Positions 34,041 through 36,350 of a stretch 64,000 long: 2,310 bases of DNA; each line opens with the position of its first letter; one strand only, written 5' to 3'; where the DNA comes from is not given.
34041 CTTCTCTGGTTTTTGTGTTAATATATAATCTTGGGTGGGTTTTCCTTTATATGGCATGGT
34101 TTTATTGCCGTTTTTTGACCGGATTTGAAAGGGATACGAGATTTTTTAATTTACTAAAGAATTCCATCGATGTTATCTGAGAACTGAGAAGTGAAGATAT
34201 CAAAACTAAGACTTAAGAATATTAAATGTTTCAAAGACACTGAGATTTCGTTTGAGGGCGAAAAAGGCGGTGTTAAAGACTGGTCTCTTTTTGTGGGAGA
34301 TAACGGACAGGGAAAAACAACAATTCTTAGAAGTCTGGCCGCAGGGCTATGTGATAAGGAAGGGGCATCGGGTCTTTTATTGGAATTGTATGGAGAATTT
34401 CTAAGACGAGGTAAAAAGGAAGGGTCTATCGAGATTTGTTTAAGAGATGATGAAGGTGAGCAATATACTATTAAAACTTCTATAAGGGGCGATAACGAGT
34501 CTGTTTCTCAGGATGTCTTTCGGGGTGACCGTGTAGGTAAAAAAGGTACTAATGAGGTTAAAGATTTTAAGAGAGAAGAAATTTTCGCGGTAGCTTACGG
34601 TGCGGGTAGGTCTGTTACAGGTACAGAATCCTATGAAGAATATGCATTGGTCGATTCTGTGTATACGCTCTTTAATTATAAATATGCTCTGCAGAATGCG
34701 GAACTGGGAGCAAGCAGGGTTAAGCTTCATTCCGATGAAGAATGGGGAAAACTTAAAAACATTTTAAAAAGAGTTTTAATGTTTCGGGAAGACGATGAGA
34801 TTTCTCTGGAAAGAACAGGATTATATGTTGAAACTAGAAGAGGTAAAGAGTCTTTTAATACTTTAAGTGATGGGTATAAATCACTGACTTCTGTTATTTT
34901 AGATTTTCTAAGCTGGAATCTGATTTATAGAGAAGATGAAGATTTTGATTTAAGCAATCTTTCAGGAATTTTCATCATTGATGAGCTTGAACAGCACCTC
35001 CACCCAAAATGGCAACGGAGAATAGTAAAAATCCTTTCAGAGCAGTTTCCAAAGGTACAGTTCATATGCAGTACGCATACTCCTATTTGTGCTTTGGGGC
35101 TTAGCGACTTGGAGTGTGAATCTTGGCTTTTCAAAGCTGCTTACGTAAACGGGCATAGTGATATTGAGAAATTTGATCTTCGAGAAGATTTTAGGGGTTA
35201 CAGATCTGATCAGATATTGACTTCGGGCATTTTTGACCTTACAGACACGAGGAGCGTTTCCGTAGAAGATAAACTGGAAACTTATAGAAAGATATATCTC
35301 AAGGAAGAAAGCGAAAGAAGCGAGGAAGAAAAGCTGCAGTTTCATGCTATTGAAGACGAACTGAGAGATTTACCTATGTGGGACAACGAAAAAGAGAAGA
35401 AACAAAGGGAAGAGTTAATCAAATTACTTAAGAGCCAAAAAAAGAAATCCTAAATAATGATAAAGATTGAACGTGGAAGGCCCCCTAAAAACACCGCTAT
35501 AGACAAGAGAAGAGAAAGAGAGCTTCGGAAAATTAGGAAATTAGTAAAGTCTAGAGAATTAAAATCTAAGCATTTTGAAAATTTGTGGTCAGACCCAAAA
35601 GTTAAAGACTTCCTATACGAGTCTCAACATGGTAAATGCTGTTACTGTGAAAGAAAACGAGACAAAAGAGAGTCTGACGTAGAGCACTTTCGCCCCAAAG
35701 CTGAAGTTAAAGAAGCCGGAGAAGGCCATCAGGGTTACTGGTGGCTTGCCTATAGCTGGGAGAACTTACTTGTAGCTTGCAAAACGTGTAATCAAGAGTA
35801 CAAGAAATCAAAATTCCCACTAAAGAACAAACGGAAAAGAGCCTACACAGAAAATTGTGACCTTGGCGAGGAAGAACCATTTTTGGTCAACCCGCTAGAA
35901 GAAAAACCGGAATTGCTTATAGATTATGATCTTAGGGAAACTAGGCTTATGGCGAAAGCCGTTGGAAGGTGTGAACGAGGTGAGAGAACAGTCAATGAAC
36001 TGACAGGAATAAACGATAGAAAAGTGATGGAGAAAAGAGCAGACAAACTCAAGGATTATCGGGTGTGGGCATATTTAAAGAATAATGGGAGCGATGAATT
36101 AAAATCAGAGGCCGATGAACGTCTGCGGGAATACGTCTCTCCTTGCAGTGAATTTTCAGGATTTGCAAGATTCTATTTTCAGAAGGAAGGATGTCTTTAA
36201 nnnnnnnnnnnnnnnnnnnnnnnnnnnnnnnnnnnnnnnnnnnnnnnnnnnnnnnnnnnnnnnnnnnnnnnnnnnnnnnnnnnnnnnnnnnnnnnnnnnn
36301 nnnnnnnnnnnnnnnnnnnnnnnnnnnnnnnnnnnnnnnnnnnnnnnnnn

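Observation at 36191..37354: Carboxynorspermidine-decarboxylase-like gene outside any polyamine context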

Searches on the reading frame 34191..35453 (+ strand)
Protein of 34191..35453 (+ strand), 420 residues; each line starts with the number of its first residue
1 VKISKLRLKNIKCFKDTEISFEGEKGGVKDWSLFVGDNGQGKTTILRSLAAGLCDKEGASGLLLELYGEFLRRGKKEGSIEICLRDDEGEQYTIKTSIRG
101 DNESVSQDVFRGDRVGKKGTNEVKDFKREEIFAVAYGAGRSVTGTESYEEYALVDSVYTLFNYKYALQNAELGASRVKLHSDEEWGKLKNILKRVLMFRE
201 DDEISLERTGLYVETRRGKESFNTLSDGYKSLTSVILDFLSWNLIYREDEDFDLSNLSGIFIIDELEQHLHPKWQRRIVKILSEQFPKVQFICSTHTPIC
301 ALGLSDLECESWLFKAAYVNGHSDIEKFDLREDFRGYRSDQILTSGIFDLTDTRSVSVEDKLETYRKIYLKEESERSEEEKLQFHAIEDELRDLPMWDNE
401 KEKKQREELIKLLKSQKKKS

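Call 3: search_protein_families(library=pfam, proteins=[window:34191-35453:+], max_evalue=0.01)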
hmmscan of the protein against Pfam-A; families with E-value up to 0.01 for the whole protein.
window:34191-35453:+ (420 aa): 5 families
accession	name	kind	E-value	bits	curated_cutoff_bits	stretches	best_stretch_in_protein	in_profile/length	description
PF13175.12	AAA_15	-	1.4e-18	68.1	32.1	2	1-50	1-44/374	AAA ATPase domain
PF13304.12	AAA_21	-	3.2e-15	57.4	27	1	201-298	220-300/304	AAA domain, putative AbiEii toxin, Type IV TA system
PF02463.25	SMC_N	-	4.3e-10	39.8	40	1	3-297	2-198/220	RecF/RecN/SMC N terminal domain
PF13476.12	AAA_23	-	3.4e-08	34.8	27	1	5-416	1-193/201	AAA domain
PF13514.12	AAA_27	-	0.0012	19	22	1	1-50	1-47/206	AAA domain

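Call 4: search_protein_families(library=ncbifam, proteins=[window:34191-35453:+], max_evalue=0.01)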
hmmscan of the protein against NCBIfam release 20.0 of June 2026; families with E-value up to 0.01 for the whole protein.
window:34191-35453:+ (420 aa): 12 families
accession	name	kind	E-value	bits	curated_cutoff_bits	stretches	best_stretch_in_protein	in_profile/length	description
NF041760.1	PtuA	equivalog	6.7e-36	124.3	500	2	206-389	322-502/524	retron Ec78 anti-phage system effector ATPase PtuA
NF038234.1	retron_eff_Eco8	equivalog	7.3e-07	28.2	250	1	1-49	1-43/679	retron Eco8 family effector endonuclease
TIGR00611.2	recf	equivalog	3.2e-06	26.5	172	1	3-102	1-90/339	DNA replication/repair protein RecF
NF002244.0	PRK01156.1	equivalog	1e-05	23.8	847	1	1-126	1-116/895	DNA double-strand break repair ATPase Rad50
NF002572.0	PRK02224.1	equivalog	1.1e-05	24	1087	1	1-106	1-97/888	DNA double-strand break repair ATPase Rad50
TIGR00618.1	sbcc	subfamily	4.2e-05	21.7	478.5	1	1-50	1-48/1043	exonuclease subunit SbcC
NF041035.1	Rad50_Halo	equivalog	6e-05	21.6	1000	1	1-125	1-116/883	DNA double-strand break repair ATPase Rad50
TIGR04435.1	restrict_AAA_1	hypoth_equivalog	0.00013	20.8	300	1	257-373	418-537/568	restriction system-associated AAA family ATPase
NF047739.1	antiphage_MADS3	equivalog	0.00017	20.9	420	0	3-46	2-38/427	methylation-associated defense system AAA family ATPase MAD3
NF010061.0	PRK13538.1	equivalog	0.0027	17.2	195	1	4-55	4-56/211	cytochrome c biogenesis heme-transporting ATPase CcmA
TIGR03185.1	DNA_S_dndD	equivalog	0.0042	15.6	245.85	1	1-75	1-75/650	DNA sulfur modification protein DndD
NF000355.4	ribo_prot_ABC_F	equivalog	0.0078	15.1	380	1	34-93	33-68/499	ribosomal protection-like ABC-F family protein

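Call 5: search_protein_families(library=padloc, proteins=[window:34191-35453:+], max_evalue=0.01)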
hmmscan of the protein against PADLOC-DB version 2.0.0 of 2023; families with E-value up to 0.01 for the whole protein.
window:34191-35453:+ (420 aa): 133 families (the best 25 are shown)
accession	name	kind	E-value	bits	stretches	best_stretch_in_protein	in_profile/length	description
PDLC00292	PtuA1|PtuA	-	1.3e-59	200.3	1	2-396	308-670/726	AAA ATPase domain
PDLC00304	PtuA1|PtuA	-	2.1e-58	196.6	1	3-414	12-436/444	AAA ATPase domain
PDLC00295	PtuA1|PtuA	-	1.4e-55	187.2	1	1-417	1-446/451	AAA ATPase domain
PDLC00288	PtuA1|PtuA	-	5.7e-48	162.1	1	2-418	313-705/733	AAA ATPase domain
PDLC00269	PtuA1|PtuA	-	4.9e-46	155.9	1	1-391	1-429/446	AAA ATPase domain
PDLC00271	PtuA1|PtuA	-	6.2e-39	132.7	2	203-392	225-398/421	AAA ATPase domain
PDLC00301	PtuA1|PtuA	-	5.9e-38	129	1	1-367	1-386/429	AAA ATPase domain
PDLC00278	PtuA1|PtuA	-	1e-36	125.2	2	201-382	229-403/436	AAA ATPase domain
PDLC02913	ATPase_I-A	-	1.1e-35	121.8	2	204-391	308-486/508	-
PDLC00298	PtuA1|PtuA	-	5e-34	116.1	2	208-388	231-397/423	AAA ATPase domain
PDLC00299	PtuA1|PtuA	-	1.3e-33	114.8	2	211-418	332-527/535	AAA ATPase domain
PDLC00277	PtuA1|PtuA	-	2.9e-33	113.7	2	184-410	209-421/423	AAA ATPase domain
PDLC00305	PtuA1|PtuA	-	6.5e-32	109.3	1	1-378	1-362/392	AAA ATPase domain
PDLC00287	PtuA1|PtuA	-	2.2e-31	107.2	2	220-363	403-543/584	AAA ATPase domain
PDLC00310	PtuA1|PtuA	-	2.6e-30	103.9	2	217-391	249-417/443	AAA ATPase domain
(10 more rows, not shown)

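Call 61: find_related_loci(query=A3, collection=metagenome_contigs, flank=6000)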
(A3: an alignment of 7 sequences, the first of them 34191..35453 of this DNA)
Query A3 (420 aa) in metagenome_contigs; peptide patterns used: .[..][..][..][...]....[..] (x = any residue, [..] = any of these).
600 stretches matched a pattern (row limit reached: there are more); 386 encode a relative of the query (tblastn E <= 1e-3); the best 80 are kept; 80 distinct loci.
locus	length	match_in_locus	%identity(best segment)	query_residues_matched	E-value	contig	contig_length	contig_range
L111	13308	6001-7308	37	3-414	2e-83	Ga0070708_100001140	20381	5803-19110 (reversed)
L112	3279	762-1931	39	1-368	7e-78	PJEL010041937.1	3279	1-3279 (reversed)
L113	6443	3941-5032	40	1-379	4e-77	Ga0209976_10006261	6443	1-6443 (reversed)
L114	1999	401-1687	36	3-413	3e-79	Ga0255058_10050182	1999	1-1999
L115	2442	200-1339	38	1-391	8e-75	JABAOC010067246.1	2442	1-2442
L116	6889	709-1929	35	1-420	1e-72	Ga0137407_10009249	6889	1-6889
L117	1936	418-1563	38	1-380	4e-75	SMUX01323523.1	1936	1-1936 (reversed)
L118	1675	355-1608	36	1-420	3e-75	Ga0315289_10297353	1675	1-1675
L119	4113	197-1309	36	1-381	2e-71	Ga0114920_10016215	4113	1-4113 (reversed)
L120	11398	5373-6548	37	1-406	9e-71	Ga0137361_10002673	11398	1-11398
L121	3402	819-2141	33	1-413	9e-71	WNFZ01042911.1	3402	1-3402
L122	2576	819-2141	33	1-413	1e-71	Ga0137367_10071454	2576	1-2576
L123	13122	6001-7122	35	1-391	4e-70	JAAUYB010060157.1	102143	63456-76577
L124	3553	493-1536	36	1-365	2e-70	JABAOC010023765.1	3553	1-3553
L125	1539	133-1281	37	1-391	3e-74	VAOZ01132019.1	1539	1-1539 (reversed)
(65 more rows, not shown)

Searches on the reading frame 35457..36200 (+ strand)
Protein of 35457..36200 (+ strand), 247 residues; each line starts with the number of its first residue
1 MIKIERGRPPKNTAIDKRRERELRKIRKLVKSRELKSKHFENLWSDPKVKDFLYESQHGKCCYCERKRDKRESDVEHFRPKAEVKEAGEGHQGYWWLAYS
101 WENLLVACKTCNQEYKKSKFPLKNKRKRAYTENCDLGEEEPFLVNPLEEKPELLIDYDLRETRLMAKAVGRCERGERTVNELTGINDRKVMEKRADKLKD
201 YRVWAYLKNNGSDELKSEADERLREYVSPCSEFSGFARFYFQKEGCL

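Call 3: search_protein_families(library=pfam, proteins=[window:35457-36200:+], max_evalue=0.01)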
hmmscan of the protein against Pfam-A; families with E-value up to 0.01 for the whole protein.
window:35457-36200:+ (247 aa): 2 families
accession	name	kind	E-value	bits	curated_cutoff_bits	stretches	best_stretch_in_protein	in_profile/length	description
PF01844.29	HNH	-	0.0005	20.6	21.4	1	61-116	1-45/47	HNH endonuclease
PF14279.12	HNH_5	-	0.0026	18.1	27.5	0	99-117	27-45/56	HNH endonuclease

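Call 4: search_protein_families(library=ncbifam, proteins=[window:35457-36200:+], max_evalue=0.01)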
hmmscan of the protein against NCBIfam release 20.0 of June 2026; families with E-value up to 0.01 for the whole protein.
window:35457-36200:+ (247 aa): 2 families
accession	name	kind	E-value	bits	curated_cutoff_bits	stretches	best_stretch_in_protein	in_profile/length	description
NF041761.1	PtuB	equivalog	1.1e-13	51.6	150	1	21-214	11-190/218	retron Ec78 anti-phage system effector HNH endonuclease PtuB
TIGR02646.1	TIGR02646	subfamily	1.8e-12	47.5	52.15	1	48-159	14-108/144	retron system putative HNH endonuclease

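Call 5: search_protein_families(library=padloc, proteins=[window:35457-36200:+], max_evalue=0.01)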
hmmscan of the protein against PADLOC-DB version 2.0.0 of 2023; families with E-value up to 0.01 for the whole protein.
window:35457-36200:+ (247 aa): 63 families (the best 25 are shown)
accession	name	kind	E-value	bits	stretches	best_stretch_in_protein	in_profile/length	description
PDLC00339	PtuB1|PtuB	-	1.5e-51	173.7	1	1-242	1-254/261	Unknown function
PDLC00328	PtuB1|PtuB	-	5.5e-42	142.3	2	1-117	1-119/295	Unknown function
PDLC00292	PtuA1|PtuA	-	1.7e-40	137.1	1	1-243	1-243/726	AAA ATPase domain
PDLC00319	PtuB1|PtuB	-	1.5e-34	117.9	1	1-200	1-229/310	Unknown function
PDLC00330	PtuB1|PtuB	-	2.2e-34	117.5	1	19-243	16-257/271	Unknown function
PDLC00329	PtuB1|PtuB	-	9.6e-33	111.9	2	10-115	12-120/331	Unknown function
PDLC00333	PtuB1|PtuB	-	2.6e-31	107.1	1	2-242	4-258/272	Unknown function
PDLC00288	PtuA1|PtuA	-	2.6e-31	107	1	19-242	20-240/733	AAA ATPase domain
PDLC00337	PtuB1|PtuB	-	2.9e-31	107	1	1-243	1-210/216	Unknown function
PDLC00343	PtuB1|PtuB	-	8.1e-31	105.7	1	10-243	15-269/283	Unknown function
PDLC00316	PtuB1|PtuB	-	2.2e-30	104.3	1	16-202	17-219/301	Unknown function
PDLC00318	PtuB1|PtuB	-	3.6e-25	87.1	1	28-240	33-266/299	Unknown function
PDLC00327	PtuB1|PtuB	-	1.2e-24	85.2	1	17-237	17-251/391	Unknown function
PDLC00332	PtuB1|PtuB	-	1.1e-16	59.3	1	3-202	3-168/212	Unknown function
PDLC00291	PtuA1|PtuA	-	2.6e-16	57.3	1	2-240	2-250/773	AAA ATPase domain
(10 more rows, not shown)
